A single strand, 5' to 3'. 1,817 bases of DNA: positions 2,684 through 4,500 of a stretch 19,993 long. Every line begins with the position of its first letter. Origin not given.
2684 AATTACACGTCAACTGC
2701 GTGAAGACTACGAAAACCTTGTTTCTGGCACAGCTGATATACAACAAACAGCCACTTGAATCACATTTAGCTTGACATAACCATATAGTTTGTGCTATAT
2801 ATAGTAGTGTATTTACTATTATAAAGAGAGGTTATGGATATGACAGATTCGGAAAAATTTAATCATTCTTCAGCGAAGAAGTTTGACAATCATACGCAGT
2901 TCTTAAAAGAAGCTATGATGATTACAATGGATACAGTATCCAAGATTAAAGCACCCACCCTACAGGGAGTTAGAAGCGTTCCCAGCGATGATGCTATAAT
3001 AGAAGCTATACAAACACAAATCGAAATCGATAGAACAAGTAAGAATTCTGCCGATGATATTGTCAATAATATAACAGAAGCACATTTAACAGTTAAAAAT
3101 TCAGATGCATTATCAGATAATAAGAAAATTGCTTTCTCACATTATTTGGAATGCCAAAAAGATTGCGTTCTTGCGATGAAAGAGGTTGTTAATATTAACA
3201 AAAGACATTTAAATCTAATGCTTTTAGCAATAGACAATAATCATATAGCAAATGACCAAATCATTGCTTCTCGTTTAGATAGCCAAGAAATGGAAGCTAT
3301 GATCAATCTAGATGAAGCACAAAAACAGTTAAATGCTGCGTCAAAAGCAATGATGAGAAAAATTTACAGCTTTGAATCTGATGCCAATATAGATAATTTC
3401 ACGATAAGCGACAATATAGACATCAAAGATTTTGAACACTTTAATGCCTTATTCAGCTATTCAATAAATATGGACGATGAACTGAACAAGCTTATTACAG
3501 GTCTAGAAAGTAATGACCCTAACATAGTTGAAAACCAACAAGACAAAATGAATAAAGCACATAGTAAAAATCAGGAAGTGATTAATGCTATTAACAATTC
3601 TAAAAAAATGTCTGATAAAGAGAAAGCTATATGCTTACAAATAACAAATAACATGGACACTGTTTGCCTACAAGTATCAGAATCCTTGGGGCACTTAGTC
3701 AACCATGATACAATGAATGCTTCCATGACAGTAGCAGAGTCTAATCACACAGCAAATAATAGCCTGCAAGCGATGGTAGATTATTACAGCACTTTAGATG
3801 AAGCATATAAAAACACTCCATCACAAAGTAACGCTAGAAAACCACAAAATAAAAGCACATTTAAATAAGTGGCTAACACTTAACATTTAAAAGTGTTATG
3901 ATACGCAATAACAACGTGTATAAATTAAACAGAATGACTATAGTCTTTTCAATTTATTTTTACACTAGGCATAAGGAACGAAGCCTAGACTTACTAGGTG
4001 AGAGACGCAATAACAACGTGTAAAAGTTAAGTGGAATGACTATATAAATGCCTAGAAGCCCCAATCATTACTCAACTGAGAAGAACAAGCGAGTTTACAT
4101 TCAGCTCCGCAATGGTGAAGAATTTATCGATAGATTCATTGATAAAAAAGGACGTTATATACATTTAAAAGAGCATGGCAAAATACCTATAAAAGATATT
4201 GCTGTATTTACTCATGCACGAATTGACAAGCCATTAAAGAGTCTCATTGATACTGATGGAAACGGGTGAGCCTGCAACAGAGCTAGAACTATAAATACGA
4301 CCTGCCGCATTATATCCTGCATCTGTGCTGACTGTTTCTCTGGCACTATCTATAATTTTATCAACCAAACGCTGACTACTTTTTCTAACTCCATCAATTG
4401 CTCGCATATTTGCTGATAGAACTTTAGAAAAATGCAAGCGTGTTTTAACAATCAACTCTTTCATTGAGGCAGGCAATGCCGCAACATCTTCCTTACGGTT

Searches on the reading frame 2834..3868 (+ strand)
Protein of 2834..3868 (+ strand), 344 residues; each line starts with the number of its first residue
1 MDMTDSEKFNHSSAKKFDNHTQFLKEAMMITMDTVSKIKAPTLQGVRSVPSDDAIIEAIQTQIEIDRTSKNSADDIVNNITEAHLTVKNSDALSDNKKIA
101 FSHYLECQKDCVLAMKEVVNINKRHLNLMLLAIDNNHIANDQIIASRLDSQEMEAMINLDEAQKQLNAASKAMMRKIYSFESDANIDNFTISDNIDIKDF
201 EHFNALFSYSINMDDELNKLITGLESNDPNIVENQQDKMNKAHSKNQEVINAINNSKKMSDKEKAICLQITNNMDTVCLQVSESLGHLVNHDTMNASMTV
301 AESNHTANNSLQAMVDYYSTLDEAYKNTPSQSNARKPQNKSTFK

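Call 8: search_protein_families(library=pfam, proteins=[window:2834-3868:+], max_evalue=0.1)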
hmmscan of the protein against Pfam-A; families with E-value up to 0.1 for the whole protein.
window:2834-3868:+ (344 aa): 0 families

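Call 19: list_cluster_members(proteins=[P0001, P0004, P0006, window:2834-3865:+, window:4234-4698:-])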
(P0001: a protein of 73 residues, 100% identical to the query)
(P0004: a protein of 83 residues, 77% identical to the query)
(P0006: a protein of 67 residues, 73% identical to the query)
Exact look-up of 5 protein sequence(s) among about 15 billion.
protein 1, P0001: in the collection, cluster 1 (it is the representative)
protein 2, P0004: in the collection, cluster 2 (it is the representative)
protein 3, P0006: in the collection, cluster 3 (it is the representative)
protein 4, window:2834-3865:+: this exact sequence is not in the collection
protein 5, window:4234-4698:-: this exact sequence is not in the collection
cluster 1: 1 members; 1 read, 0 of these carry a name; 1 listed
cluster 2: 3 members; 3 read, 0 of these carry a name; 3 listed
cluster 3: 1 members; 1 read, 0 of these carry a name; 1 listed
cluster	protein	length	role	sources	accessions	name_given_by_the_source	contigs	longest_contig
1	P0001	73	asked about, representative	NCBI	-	-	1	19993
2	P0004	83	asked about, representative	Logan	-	-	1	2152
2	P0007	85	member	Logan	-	-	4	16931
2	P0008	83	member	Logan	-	-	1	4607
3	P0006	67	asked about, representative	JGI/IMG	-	-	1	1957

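Call 35: find_homologous_proteins(query=window:2834-3865:+, max_evalue=0.001)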
Query window:2834-3865:+ (344 aa): 1 proteins with E <= 0.001 among 966 candidates.
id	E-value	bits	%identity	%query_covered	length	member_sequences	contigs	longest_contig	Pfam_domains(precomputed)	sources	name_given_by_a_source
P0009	8.5e-212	720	100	99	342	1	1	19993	-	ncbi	-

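Call 75: search_protein_families(library=ncbifam, proteins=[window:2834-3865:+], max_evalue=0.01)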
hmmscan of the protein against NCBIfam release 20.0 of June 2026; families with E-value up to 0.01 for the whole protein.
window:2834-3865:+ (344 aa): 0 families

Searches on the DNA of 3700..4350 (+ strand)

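Call 26: search_rna_families(source=window, start=3700, end=4350, threshold=evalue, max_evalue=10)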
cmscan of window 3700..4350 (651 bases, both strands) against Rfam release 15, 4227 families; matches with E-value up to 10: 2.
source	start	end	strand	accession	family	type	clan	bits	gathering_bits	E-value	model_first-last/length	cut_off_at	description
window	3922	3989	+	RF02948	cow-rumen-4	Gene; sRNA;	-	21.3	48.5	0.64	1-64/64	no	cow-rumen-4 RNA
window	3770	3824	-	RF03962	mir-958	Gene; miRNA;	-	15.3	78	3.8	20-75/92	no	mir-958 microRNA precursor family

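Call 54: search_dna_similar(query=window:3860-4060:+, collection=plasmids, mode=distant, max_evalue=1, max_rows=10)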
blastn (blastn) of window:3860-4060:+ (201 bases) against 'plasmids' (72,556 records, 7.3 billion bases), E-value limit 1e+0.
Records with a match: 1; places in all: 1; records where one place covers at least 80% of the query: 0.
Best place of each record, by identity: 95-99% 1.
By first word of the organism name: Bacillus 1.
By predicted mobility (MOB-suite, as given by PLSDB): mobilizable 1.
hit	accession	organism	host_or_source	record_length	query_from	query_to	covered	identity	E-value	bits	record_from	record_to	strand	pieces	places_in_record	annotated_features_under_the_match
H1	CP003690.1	Bacillus thuringiensis MC28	-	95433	81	105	12%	96.0%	6e-1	42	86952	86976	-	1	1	none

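Call 55: search_dna_similar(query=window:3860-4060:+, collection=phages, mode=distant, max_evalue=1, max_rows=10)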
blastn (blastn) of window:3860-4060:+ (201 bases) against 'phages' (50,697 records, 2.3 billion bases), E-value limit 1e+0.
No match.

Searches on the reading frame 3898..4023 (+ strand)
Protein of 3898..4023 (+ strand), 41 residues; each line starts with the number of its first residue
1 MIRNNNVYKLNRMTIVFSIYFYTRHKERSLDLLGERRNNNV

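Call 8: search_protein_families(library=pfam, proteins=[window:3898-4023:+], max_evalue=0.1)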
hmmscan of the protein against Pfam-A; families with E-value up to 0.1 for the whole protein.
window:3898-4023:+ (41 aa): 0 families
